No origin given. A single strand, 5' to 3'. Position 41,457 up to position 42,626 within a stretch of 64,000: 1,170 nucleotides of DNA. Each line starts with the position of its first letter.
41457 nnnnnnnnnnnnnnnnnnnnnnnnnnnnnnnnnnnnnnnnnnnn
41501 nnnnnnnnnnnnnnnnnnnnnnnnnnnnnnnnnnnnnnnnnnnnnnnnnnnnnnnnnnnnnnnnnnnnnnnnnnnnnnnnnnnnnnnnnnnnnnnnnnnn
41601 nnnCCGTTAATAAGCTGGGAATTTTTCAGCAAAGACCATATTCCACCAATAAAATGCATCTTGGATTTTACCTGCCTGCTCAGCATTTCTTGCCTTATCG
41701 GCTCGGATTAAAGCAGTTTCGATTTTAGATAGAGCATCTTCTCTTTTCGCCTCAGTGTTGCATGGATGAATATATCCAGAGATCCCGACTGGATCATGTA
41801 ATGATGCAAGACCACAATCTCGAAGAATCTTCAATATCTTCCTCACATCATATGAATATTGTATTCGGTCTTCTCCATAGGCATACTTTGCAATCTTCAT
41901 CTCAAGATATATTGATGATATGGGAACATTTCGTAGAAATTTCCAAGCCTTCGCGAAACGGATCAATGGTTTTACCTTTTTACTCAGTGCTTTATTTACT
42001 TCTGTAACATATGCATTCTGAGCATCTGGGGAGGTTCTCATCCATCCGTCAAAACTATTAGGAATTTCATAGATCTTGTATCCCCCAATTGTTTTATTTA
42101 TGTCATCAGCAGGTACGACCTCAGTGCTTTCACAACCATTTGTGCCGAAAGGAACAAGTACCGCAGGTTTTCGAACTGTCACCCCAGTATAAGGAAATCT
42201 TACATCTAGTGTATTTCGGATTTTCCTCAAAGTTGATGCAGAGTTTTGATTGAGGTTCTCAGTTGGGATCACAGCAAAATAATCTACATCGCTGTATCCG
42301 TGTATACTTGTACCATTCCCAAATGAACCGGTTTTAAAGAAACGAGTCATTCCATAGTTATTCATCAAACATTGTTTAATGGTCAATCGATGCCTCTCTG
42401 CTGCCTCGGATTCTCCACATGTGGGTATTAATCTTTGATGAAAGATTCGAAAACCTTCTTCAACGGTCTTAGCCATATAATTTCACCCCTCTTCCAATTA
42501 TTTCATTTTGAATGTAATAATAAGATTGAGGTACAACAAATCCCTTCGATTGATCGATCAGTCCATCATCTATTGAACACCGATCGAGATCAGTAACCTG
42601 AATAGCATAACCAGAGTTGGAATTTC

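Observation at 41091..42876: ASCH - SMODS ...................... - SLATT 2-TM module (minimal CBASS-like signalling system) embedded in an archaeal R-M operon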

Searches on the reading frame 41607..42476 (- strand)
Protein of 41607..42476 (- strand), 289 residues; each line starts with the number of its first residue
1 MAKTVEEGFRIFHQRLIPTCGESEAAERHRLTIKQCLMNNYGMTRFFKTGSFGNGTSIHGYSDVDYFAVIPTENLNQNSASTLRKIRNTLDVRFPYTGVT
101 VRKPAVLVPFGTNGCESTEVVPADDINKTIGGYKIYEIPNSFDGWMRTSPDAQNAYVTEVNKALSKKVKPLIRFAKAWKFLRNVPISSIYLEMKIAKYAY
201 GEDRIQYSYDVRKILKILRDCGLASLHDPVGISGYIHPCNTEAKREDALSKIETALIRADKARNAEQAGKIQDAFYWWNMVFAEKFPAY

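Call 3: search_protein_families(library=pfam, proteins=[window:41607-42476:-], max_evalue=0.01)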
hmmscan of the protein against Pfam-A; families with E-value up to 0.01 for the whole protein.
window:41607-42476:- (289 aa): 2 families
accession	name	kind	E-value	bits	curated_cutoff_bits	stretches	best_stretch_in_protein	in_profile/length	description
PF18144.7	SMODS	-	1.3e-08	35.7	26.5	1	5-161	3-164/164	Second Messenger Oligonucleotide or Dinucleotide Synthetase domain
PF22600.2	MTPAP-like_central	-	0.0039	17.7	27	1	10-90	6-87/139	Poly(A) RNA polymerase, mitochondrial-like, central palm domain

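Call 4: search_protein_families(library=padloc, proteins=[window:41607-42476:-], max_evalue=0.01)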
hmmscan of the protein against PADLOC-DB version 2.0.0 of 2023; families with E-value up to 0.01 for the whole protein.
window:41607-42476:- (289 aa): 24 families
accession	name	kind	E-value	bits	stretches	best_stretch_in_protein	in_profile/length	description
PDLC00776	Cyclase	-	1.6e-112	373.5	1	1-289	1-286/287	oligonucleotide-cyclase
PDLC00823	Cyclase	-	2.3e-44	150.2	1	1-289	1-284/285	oligonucleotide-cyclase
PDLC00809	Cyclase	-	1.3e-32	111.6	1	4-288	3-294/295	oligonucleotide-cyclase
PDLC00802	Cyclase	-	4.8e-23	79.9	1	120-289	160-331/332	oligonucleotide-cyclase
PDLC00786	Cyclase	-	6.7e-22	76.2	1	5-287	3-292/293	oligonucleotide-cyclase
PDLC00814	Cyclase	-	1.5e-21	75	1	3-288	3-292/295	oligonucleotide-cyclase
PDLC00769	Cyclase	-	2.3e-19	67.8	1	43-213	43-212/261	oligonucleotide-cyclase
PDLC00796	Cyclase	-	9.8e-19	66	1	39-288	35-286/432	oligonucleotide-cyclase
PDLC00803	Cyclase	-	1.4e-17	62.2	1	24-262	23-240/253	oligonucleotide-cyclase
PDLC00792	Cyclase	-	3.4e-15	54.1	1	48-196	50-198/236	oligonucleotide-cyclase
PDLC00805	Cyclase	-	7.2e-15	53.2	1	23-275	43-302/314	oligonucleotide-cyclase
PDLC00820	Cyclase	-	1.7e-13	48.6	1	39-192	40-193/324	oligonucleotide-cyclase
PDLC00818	Cyclase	-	2.9e-12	44.7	1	143-288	155-294/322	oligonucleotide-cyclase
PDLC00810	Cyclase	-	4.5e-12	44.1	1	39-271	43-284/335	oligonucleotide-cyclase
PDLC00790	Cyclase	-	6.9e-11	40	1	43-178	74-204/310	oligonucleotide-cyclase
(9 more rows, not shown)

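Call 5: search_protein_families(library=ncbifam, proteins=[window:41607-42476:-], max_evalue=0.01)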
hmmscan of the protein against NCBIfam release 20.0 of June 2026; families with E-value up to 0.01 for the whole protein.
window:41607-42476:- (289 aa): 3 families
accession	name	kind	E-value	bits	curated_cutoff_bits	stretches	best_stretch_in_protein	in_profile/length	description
NF041117.1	CBASS_cyclase_b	equivalog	7.6e-32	111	200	1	12-282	4-274/275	CBASS oligonucleotide cyclase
NF041116.1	CBASS_cyclase_a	equivalog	6.7e-11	41.9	200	1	38-199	40-211/317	CBASS oligonucleotide cyclase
NF041078.1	cGAS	equivalog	0.0011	18.2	150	1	143-287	196-339/339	CBASS cGAMP synthase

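Call 6: find_homologous_proteins(query=window:41607-42476:-, max_evalue=0.00001)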
Query window:41607-42476:- (289 aa): 1128 proteins with E <= 0.00001 among 1476 candidates; the best 120 are listed.
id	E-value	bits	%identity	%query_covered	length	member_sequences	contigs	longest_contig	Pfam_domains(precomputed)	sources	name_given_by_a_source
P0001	3.0e-195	665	100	100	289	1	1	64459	PF18144.8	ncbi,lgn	-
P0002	1.8e-129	449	67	100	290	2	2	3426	PF18144.8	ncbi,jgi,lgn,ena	-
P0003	1.1e-128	447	67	100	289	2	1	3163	PF18144.8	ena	-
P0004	7.8e-128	444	67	100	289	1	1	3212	PF18144.8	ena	-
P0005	1.8e-126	439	66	100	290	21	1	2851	PF18144.8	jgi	jgi:hypothetical protein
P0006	2.0e-125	436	67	100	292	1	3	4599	PF18144.8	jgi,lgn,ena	-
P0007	1.0e-123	430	67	100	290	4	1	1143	PF18144.8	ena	-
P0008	2.0e-122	426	65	100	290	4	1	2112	PF18144.8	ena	-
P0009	9.9e-122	424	66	100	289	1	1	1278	PF18144.8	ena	-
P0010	1.3e-121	423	65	100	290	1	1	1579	PF18144.8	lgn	-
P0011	6.6e-121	421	65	100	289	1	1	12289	PF18144.8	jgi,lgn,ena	-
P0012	9.5e-121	421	65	100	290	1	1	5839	PF18144.8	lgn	-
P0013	1.8e-120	420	65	100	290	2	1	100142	PF18144.8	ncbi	-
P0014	3.5e-120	419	64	100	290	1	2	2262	PF18144.8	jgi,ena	-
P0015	5.6e-120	418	65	100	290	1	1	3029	PF18144.8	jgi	jgi:Second Messenger Oligonucleotide or Dinucleotide Synthetase domain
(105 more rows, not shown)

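Call 11: find_related_loci(query=A1, collection=genome_contigs, flank=8000)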
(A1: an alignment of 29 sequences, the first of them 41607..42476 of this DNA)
Query A1 (289 aa) in genome_contigs; peptide patterns used: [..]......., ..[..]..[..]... (x = any residue, [..] = any of these).
139 stretches matched a pattern; 117 encode a relative of the query (tblastn E <= 1e-3); the best 80 are kept; 80 distinct loci.
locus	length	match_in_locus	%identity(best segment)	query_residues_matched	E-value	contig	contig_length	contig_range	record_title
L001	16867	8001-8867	65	1-289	1e-127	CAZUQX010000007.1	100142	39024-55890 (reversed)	MAG TPA_asm: uncultured Candidatus Bathyarchaeia archaeon isolate SRP323688_co1_42 genome assembly, contig: NODE_420_len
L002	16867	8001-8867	61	1-289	4e-119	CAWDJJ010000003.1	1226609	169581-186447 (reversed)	MAG: uncultured Chloroflexia bacterium isolate MFD06435.bin.2.24 genome assembly, contig: contig_48488, whole genome sho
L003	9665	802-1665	58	1-289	7e-118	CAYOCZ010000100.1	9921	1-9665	MAG TPA_asm: uncultured bacterium isolate binchicken_co332_72 genome assembly, contig: NODE_1858_length_9921_cov_11.1759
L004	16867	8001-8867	61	3-289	1e-116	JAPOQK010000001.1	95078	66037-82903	MAG: Candidatus Poribacteria bacterium isolate APA_bin_83 c_000000620940, whole genome shotgun sequence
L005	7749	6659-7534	57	1-289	8e-115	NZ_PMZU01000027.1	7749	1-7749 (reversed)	MAG: Methanoregula sp. isolate fen_34 73.20110800_E3D.97_contig_72765, whole genome shotgun sequence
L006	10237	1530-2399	57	1-289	7e-114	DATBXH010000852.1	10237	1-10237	MAG TPA_asm: Bacteroidales bacterium isolate SMAG_U7562 k141_78960, whole genome shotgun sequence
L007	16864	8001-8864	60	1-289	2e-113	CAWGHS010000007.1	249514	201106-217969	MAG: uncultured beta proteobacterium isolate MFD02832.bin.2.78 genome assembly, contig: contig_2216, whole genome shotgu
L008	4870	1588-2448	59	3-289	2e-113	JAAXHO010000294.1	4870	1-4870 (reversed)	MAG: Candidatus Poribacteria bacterium isolate Plut_88891 unfiltered_Plut_88891_genomic_contig_1034886, whole genome sho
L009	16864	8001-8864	56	1-289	7e-112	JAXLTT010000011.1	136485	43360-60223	MAG: Bacteroidales bacterium isolate STL-BAC11 C3.122.fa-11, whole genome shotgun sequence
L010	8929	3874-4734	58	3-289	2e-110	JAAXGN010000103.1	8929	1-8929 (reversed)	MAG: Candidatus Poribacteria bacterium isolate Plut_88864 filtered_Plut_88864_genomic_contig_110154, whole genome shotgu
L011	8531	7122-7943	60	16-289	2e-110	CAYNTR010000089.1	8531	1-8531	MAG TPA_asm: uncultured Halobacteria archaeon isolate binchicken_co395_157 genome assembly, contig: NODE_3260_length_853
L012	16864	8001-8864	57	1-289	8e-110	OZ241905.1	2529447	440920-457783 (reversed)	MAG: Nitrospirales bacterium isolate 4ba8bffd-60cb-465e-9873-b59a9ad782a3 genome assembly, chromosome: 1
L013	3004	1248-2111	56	1-289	3e-113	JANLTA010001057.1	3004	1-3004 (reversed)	MAG: Gemmataceae bacterium isolate OTE_25_metabat_263_sub OTE_25_k141_157812, whole genome shotgun sequence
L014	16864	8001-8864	55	1-289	2e-109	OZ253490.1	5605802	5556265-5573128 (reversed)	MAG: Alphaproteobacteria bacterium isolate 903b7664-a1a7-4c44-9fb1-b1fc7b96e1ef genome assembly, chromosome: 1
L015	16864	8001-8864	55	1-289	2e-109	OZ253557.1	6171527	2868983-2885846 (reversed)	MAG: Alphaproteobacteria bacterium isolate 076c979e-b32e-4df2-94ec-b05dd2327168 genome assembly, chromosome: 1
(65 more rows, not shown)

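Call 37: search_protein_families(library=pfam, alignment_id=A4, max_evalue=0.00001)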
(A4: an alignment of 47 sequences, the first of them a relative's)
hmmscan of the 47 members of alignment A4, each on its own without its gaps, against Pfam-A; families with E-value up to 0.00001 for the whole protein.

A. member 1, L004:7349-7891:+ (181 aa): 2 families
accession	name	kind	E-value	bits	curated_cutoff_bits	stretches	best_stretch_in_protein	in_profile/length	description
PF04343.18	DUF488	-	5.6e-25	88.8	22.2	1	20-133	2-117/121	Domain of unknown function DUF488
PF22751.1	DUF488-N3a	-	2e-06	28.5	27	1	100-132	77-109/118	Active DUF488-N3 subclade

B. families by the number of members that match (of 47 scanned): 36 families (the first 25 are shown)
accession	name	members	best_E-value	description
PF01420.25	Methylase_S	8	3.5e-30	Type I restriction modification DNA specificity domain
PF18144.7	SMODS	7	1.8e-17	Second Messenger Oligonucleotide or Dinucleotide Synthetase domain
PF04343.18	DUF488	2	5.6e-25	Domain of unknown function DUF488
PF13560.12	HTH_31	2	4.6e-12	Helix-turn-helix domain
PF01381.28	HTH_3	2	1.6e-10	Helix-turn-helix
PF12844.13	HTH_19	2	1.9e-07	Helix-turn-helix domain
PF13337.12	BrxL_ATPase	1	4.6e-127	Lon-like protease BrxL-like, ATPase domain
PF00118.29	Cpn60_TCP1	1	9.3e-74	TCP-1/cpn60 chaperonin family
PF00580.27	UvrD-helicase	1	1.9e-60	UvrD/REP helicase N-terminal domain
PF01863.23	YgjP-like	1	1e-56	YgjP-like, metallopeptidase domain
PF01610.23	DDE_Tnp_ISL3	1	1.5e-56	Transposase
PF01979.26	Amidohydro_1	1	2.4e-47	Amidohydrolase family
PF01555.25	N6_N4_Mtase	1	3e-44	DNA methylase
PF20442.3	BrxL_N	1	7.4e-43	BREX system Lon protease-like protein BrxL N-terminal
PF00589.27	Phage_integrase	1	3.1e-42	Phage integrase family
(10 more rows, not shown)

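Call 58: predict_structure(alignment_id=A1)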
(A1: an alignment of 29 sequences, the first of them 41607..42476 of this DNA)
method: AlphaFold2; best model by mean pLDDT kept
length: 289 residues; sequences in the alignment: 29
mean_pLDDT: 69.4   pTM: 0.61
mean pLDDT of the five models: 69.4, 68.9, 65.4, 58.1, 54.1
residues with pLDDT >= 90: 45; 70-90: 124; 50-70: 55; < 50: 65
segments of 3 or more residues with pLDDT < 50: 51-64, 166-205, 226-236
pLDDT, mean of each block of 10 residues (from residue 1): 78 63 77 92 77 39 63 90 94 87 79 67 84 80 75 59 50 44 36 32 52 74 53 48 76 87 92 89 74
secondary structure, 60 per line:
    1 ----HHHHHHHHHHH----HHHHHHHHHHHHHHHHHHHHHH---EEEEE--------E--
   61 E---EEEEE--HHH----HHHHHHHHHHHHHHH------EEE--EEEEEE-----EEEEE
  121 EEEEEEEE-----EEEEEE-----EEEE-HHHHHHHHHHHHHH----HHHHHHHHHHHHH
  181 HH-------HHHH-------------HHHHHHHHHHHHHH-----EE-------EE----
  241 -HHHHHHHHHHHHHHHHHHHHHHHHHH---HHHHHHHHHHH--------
elements in order: H5-15 H20-41 E45-49 E65-69 H79-93 E100-102 E105-110 E116-128 E134-139 E145-148 H150-163 H168-182 H190-193 H207-220 H242-267 H271-281

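Call 60: search_solved_structures(query=A1, max_evalue=0.01, show_alignments=1)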
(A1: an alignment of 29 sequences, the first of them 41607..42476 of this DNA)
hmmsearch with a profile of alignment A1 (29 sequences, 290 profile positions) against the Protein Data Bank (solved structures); distinct sequences matched with E-value up to 0.01: 8.
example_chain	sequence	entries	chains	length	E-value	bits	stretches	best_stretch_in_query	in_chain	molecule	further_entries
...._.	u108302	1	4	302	1.3e-27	100.1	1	4-287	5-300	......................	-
6p8u_A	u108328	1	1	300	1.7e-27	99.7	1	4-287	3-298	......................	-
6p8j_C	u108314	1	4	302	6.8e-26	94.5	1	4-287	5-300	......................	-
6p80_A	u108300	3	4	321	2e-07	33.9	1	26-224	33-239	E. coli MS115-1 NucC | E. coli MS115-1 CdnC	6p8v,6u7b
9sa4_A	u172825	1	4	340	3.4e-07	33.1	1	5-288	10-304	CD-NTase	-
9sa5_A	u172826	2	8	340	1.2e-06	31.3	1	5-288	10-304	CD-NTase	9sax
9ntn_G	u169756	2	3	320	0.0068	19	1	49-263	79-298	CdnD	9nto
7x4a_A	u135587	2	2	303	0.0072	18.9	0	27-180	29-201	ClCdnE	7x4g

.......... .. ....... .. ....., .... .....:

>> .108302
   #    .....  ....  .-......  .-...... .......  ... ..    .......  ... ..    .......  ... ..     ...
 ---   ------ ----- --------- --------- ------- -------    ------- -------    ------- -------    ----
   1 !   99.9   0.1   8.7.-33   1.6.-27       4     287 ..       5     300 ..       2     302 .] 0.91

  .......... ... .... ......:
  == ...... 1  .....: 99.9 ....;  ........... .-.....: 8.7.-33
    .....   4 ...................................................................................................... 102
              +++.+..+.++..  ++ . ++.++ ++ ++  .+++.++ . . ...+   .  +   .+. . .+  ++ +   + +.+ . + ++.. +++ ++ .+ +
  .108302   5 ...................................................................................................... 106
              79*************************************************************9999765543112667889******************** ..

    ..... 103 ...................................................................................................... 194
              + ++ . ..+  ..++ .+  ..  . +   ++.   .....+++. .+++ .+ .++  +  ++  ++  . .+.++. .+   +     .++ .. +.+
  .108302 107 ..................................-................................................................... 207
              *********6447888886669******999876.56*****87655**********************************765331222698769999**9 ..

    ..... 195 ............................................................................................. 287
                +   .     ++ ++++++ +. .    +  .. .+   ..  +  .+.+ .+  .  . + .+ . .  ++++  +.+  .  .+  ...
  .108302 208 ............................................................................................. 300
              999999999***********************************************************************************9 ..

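Call 62: fold_search(model_id=the predicted structure, library=pdb)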
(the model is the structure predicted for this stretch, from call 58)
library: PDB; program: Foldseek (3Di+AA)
matches with E <= 10: 486; with E <= 0.001: 92
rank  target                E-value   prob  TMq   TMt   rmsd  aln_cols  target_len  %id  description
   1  6p8u_A                1.2e-15  1.00  0.79  0.76   4.4       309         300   22  Structure of P. aeruginosa ATCC27853 CdnD:HORMA2:Peptide 1 complex (released 2019-12-25)
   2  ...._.                3.7e-15  1.00  0.80  0.78   4.2       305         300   23  Structure of P. aeruginosa ATCC27853 CdnD, Apo form 1 (released 2019-12-25)
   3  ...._B                1.2e-14  1.00  0.80  0.77   4.1       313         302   22  Structure of P. aeruginosa ATCC27853 CdnD, Apo form 1 (released 2019-12-25)
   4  6p8j_A                3.2e-14  1.00  0.78  0.76   4.5       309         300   22  Structure of P. aeruginosa ATCC27853 CdnD D62N/D64N mutant bound to ATP (released 2019-12-25)
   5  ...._D                5.6e-14  1.00  0.79  0.76   4.3       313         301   22  Structure of P. aeruginosa ATCC27853 CdnD, Apo form 1 (released 2019-12-25)
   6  6p8v_G                1.7e-09  1.00  0.66  0.61   5.6       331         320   14  Structure of E. coli MS115-1 HORMA:CdnC:Trip13 complex (released 2019-12-25)
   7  6u7b_A                3.2e-09  1.00  0.66  0.61   5.6       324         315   15  Structure of E. coli MS115-1 CdnC:HORMA-deltaN complex (released 2019-12-25)
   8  6p80                  4.5e-09  1.00  0.68  0.63   5.4       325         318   16  Structure of E. coli MS115-1 CdnC + ATP (released 2019-12-25)
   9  7ljm_B                1.2e-08  1.00  0.64  0.56   5.9       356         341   13  Structure of the Salmonella enterica CD-NTase CdnD in complex with GTP (released 2021-06-02)
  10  8ysn                  1.7e-08  1.00  0.71  0.66   5.1       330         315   15  Crystal structure of the Deinococcus wulumuqiensis CD-NTase DwCdnB Ear-cut mutant (released 2025-01-29)
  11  8yso                  2.5e-08  1.00  0.68  0.64   5.4       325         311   16  Crystal structure of the Deinococcus wulumuqiensis CD-NTase DwCdnB Ear-cut mutant in complex with ATP (released 2025-01-29)
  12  7ljl_B                2.5e-08  1.00  0.66  0.57   5.8       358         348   12  Structure of the Enterobacter cloacae CD-NTase CdnD in complex with ATP (released 2021-06-02)
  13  7d4u                  3.9e-08  1.00  0.64  0.56   5.9       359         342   14  ATP complex with double mutant cyclic trinucleotide synthase CdnD (released 2021-03-17)
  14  7d48                  4.6e-08  1.00  0.61  0.52   7.3       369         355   13  apo-form cyclic trinucleotide synthase CdnD (released 2021-03-17)
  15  9ntn_G                4.6e-08  1.00  0.55  0.53   6.4       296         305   18  Structure of Cap10-CdnD complex containing NDG modification (released 2025-05-07)
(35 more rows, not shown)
